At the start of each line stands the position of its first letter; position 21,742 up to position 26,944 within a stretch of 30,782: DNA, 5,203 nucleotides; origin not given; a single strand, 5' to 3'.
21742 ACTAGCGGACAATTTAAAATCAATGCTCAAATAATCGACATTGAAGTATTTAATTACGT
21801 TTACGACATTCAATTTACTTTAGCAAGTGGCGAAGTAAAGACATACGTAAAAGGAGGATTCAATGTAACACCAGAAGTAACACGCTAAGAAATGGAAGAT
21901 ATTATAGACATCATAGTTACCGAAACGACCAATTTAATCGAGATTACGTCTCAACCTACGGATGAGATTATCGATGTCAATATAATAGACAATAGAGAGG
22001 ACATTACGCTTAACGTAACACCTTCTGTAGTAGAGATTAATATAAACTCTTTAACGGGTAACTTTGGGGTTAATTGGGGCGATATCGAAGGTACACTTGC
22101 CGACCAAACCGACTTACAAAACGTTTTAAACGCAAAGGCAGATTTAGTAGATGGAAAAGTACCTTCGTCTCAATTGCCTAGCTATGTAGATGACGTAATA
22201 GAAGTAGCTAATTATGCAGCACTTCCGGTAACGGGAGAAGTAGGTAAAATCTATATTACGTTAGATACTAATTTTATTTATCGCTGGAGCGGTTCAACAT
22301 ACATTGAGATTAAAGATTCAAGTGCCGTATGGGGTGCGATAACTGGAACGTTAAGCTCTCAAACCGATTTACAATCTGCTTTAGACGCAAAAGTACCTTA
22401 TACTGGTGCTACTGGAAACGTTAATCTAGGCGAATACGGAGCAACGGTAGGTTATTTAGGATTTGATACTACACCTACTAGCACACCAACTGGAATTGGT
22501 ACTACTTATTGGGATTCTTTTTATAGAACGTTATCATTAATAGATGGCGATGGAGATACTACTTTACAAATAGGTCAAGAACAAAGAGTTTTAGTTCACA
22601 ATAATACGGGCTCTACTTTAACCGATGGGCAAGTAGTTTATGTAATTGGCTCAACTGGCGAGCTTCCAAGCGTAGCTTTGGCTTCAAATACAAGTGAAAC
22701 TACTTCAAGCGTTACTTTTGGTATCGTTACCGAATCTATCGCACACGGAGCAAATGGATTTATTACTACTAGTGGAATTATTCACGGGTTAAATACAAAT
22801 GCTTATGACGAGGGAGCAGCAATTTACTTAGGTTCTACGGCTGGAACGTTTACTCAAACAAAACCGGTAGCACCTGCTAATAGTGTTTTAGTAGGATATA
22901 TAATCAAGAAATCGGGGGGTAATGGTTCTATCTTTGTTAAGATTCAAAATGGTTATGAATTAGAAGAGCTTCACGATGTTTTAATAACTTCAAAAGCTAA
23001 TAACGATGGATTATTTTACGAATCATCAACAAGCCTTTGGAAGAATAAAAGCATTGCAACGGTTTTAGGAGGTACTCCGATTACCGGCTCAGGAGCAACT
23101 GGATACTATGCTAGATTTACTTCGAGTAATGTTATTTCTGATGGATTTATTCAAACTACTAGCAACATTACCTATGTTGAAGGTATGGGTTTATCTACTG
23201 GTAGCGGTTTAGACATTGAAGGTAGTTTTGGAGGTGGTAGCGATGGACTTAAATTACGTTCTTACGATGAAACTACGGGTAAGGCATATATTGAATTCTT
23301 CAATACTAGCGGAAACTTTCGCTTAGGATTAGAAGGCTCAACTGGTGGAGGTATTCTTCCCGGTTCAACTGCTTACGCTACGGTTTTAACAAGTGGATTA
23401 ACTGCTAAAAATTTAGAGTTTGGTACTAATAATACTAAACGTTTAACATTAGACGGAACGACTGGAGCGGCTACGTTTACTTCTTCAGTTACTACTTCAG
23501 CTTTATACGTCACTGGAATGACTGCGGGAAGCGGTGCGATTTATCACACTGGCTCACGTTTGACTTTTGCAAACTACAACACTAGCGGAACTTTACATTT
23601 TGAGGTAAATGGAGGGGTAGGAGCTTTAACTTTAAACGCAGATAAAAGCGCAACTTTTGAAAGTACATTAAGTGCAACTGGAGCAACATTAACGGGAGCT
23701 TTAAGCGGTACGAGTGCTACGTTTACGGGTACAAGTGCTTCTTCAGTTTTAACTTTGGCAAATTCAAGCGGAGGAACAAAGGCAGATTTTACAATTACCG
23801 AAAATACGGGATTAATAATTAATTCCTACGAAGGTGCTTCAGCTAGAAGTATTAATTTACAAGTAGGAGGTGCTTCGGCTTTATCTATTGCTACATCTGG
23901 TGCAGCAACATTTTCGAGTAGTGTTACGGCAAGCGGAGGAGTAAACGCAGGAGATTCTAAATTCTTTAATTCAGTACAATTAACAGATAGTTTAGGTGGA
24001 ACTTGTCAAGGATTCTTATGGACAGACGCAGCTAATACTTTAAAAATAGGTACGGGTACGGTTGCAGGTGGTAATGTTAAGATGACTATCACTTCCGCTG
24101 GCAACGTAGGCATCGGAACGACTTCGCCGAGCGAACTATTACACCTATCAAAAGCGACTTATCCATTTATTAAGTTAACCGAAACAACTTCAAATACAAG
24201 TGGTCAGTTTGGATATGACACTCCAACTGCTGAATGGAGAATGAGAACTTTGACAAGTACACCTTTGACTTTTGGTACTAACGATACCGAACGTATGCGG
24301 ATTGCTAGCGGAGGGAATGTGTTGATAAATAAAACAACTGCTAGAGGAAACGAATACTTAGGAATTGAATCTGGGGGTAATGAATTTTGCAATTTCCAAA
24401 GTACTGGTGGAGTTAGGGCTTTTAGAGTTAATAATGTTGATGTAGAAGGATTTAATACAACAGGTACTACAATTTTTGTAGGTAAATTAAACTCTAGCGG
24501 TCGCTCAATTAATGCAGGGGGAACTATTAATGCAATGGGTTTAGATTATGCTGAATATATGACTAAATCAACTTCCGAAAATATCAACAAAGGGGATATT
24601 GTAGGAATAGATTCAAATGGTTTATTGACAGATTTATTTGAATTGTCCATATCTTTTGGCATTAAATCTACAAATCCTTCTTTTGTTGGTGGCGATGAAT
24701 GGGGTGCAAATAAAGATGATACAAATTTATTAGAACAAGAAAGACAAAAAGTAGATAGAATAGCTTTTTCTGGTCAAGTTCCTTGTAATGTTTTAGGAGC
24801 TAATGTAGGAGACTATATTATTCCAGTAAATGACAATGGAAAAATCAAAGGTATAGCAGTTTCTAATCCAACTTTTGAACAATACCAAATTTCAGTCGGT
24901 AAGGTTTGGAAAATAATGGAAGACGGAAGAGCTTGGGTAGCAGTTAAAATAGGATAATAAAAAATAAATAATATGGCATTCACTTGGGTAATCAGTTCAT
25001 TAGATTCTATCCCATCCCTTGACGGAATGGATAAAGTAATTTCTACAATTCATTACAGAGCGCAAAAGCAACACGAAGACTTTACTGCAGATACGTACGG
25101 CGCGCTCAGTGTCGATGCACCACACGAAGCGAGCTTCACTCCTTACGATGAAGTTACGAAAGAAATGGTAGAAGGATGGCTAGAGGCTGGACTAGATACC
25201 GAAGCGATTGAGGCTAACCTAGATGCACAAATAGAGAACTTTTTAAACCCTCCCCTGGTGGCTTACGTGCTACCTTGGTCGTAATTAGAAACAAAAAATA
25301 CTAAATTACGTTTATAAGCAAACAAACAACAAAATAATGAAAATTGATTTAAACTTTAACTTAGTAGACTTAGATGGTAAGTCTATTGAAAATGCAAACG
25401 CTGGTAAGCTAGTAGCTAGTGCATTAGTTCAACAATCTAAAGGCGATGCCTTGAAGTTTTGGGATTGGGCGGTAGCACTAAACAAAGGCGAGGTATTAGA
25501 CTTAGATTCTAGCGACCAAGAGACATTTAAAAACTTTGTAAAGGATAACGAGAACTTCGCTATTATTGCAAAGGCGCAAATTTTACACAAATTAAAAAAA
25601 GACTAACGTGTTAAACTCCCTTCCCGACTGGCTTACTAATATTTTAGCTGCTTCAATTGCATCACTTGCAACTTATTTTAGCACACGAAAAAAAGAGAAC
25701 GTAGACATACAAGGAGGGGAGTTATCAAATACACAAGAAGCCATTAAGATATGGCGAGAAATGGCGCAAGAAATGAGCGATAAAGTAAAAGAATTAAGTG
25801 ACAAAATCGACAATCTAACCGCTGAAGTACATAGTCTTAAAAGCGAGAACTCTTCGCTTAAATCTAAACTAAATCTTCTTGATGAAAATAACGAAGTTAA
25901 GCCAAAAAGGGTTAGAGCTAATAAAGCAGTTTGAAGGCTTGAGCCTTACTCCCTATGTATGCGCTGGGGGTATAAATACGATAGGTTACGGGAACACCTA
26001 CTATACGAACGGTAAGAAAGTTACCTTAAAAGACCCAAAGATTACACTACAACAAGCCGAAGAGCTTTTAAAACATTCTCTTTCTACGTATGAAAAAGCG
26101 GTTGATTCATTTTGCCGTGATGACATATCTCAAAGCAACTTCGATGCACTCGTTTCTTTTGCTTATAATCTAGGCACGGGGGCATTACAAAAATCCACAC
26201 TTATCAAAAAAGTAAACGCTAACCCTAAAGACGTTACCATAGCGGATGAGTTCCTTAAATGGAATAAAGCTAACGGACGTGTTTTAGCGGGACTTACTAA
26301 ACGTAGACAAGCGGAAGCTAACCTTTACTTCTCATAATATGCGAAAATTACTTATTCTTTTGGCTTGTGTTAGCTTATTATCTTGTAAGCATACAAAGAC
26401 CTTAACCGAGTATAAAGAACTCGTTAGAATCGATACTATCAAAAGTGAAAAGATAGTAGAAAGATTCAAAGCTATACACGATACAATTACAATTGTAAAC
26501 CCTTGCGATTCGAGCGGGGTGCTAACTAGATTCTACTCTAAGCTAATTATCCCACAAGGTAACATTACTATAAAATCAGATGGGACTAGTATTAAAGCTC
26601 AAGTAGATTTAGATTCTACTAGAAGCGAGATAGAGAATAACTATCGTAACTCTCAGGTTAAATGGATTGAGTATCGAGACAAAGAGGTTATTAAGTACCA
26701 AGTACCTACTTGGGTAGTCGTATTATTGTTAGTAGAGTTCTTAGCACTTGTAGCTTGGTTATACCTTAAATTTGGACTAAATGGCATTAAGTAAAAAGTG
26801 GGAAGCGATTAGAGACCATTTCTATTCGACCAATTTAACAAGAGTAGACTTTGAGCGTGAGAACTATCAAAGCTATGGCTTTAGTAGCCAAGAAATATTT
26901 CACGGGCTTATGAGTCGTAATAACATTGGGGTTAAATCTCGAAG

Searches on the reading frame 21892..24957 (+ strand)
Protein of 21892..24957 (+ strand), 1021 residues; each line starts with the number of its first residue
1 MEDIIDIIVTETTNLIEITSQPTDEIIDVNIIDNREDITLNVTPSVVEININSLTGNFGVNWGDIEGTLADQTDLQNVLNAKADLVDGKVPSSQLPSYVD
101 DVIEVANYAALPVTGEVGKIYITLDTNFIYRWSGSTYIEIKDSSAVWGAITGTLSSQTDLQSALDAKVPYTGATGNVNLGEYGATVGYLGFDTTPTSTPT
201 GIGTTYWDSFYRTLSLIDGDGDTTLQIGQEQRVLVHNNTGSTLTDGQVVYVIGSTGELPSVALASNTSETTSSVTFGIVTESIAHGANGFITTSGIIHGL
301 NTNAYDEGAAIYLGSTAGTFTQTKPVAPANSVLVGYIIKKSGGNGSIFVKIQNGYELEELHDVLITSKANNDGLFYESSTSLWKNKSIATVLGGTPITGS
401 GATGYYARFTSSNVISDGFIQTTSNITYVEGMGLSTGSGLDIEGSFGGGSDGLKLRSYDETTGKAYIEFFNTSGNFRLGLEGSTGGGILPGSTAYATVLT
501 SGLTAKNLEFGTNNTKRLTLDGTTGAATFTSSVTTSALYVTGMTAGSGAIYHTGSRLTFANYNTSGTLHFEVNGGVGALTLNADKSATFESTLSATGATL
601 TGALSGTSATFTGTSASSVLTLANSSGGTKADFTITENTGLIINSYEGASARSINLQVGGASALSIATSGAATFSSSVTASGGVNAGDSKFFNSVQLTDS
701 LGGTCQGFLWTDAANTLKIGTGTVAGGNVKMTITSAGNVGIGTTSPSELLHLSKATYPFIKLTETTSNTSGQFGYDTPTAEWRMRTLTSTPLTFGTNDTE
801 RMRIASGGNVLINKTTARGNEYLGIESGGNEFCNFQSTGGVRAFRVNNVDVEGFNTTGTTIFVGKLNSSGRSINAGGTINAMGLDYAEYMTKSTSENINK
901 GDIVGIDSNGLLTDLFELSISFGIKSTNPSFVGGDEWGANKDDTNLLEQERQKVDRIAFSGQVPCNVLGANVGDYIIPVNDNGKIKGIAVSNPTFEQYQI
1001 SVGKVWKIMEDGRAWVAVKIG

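Call 29: search_protein_families(library=phrogs, proteins=[window:21892-24957:+], max_evalue=0.001)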
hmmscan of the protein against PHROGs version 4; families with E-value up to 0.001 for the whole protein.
window:21892-24957:+ (1021 aa): 4 families
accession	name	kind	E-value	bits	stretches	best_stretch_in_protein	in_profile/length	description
phrog_34132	-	unknown function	3.9e-39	135.6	2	835-939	526-631/794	-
phrog_15439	-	other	1.9e-15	58.5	1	88-141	55-108/290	peptidase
phrog_2952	-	tail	1.1e-09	38.8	1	78-135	215-270/488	minor tail protein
phrog_25379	-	tail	4.6e-09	36.9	2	143-263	126-236/384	tail protein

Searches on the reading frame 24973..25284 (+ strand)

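Call 77: search_protein_families(library=pfam, proteins=[window:24973-25284:+], max_evalue=0.01)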
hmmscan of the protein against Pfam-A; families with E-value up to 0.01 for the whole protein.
window:24973-25284:+ (103 aa): 1 family
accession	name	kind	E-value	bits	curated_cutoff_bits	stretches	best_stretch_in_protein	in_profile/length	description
PF25590.1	DUF7936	-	1.9e-24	86.8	27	1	3-102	4-103/103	Domain of unknown function (DUF7936)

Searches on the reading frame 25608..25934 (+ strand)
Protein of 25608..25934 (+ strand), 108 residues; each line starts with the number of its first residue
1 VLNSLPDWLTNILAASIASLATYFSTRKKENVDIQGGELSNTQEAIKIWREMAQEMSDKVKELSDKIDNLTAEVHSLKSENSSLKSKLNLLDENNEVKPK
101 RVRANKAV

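Call 29: search_protein_families(library=phrogs, proteins=[window:25608-25934:+], max_evalue=0.001)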
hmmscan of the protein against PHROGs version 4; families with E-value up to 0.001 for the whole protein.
window:25608-25934:+ (108 aa): 5 families
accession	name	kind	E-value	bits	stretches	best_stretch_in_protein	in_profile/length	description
phrog_8369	-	other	2.4e-07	32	1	4-90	14-103/192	hol-like chemotaxis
phrog_3735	-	unknown function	6.4e-06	27.3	1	25-105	37-116/182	-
phrog_7569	-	unknown function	8e-06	26.9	1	11-103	55-144/158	-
phrog_73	-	head and packaging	0.00038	21.2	1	16-101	186-274/287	head scaffolding protein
phrog_3671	-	unknown function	0.00092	20.4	0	7-93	14-78/87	-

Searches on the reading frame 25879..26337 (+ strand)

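Call 29: search_protein_families(library=phrogs, proteins=[window:25879-26337:+], max_evalue=0.001)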
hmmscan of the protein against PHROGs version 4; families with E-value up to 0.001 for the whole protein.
window:25879-26337:+ (152 aa): 8 families
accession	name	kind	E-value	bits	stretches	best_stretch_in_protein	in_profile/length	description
phrog_7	-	lysis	1.1e-55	190.2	1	5-150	552-695/873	endolysin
phrog_33083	-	lysis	2e-23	83.8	1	6-150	2-140/456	endolysin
phrog_10457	-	lysis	1.3e-22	80.8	1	55-152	3-95/95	endolysin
phrog_28234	-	lysis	1.5e-18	68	1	22-151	88-220/372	endolysin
phrog_7910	-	lysis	1.1e-14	55.8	1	66-148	8-89/96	endolysin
phrog_16615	-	other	2.1e-09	37.7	1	7-150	199-348/529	peptidase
phrog_3617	-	unknown function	4.6e-08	33.6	1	5-150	244-403/405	-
phrog_3572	-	lysis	0.00022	20.8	1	13-144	269-398/653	endolysin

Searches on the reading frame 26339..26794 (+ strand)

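Call 29: search_protein_families(library=phrogs, proteins=[window:26339-26794:+], max_evalue=0.001)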
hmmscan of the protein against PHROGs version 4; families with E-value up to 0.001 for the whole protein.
window:26339-26794:+ (151 aa): 1 family
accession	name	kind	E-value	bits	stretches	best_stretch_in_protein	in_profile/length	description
phrog_30696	-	unknown function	6.6e-05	23.9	1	1-145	1-142/157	-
